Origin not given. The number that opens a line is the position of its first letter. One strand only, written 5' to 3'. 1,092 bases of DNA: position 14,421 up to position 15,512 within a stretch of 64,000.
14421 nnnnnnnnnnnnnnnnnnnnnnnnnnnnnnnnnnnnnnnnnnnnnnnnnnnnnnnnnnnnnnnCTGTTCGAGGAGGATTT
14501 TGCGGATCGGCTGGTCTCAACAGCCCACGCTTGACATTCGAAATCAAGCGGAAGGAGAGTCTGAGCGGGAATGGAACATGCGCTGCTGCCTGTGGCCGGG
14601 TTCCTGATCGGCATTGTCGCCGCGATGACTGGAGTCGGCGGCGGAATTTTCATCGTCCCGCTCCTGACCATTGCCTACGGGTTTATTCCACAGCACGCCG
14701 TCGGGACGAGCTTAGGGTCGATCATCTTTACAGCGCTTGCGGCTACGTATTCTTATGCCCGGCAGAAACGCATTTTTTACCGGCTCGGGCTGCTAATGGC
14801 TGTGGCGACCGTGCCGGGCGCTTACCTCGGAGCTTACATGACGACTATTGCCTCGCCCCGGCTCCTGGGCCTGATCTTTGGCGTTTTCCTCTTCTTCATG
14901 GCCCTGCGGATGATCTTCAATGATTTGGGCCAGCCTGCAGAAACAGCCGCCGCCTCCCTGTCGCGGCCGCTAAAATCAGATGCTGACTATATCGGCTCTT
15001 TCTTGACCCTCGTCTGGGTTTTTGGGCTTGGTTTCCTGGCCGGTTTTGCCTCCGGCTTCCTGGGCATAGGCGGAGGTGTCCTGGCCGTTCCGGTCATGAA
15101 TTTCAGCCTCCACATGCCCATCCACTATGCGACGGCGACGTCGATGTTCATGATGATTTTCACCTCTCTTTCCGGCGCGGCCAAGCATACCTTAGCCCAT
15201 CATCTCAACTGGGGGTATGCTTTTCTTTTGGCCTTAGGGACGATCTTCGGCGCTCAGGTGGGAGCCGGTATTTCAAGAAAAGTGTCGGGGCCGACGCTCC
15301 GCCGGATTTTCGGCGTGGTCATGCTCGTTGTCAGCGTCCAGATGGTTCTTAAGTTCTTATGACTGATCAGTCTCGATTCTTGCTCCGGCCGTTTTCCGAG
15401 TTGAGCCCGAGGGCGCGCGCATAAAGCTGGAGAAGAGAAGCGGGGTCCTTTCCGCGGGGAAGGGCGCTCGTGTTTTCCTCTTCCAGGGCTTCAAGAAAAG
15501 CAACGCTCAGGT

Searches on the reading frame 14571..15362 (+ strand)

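Call 64: search_protein_families(library=pfam, proteins=[window:14571-15362:+], max_evalue=0.00001)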
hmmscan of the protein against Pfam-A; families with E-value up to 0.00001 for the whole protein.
window:14571-15362:+ (263 aa): 1 family
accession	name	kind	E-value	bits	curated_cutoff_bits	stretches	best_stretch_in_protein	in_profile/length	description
PF01925.25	TauE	-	7.9e-56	189.8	32.6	1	8-258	3-237/237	Sulfite exporter TauE/SafE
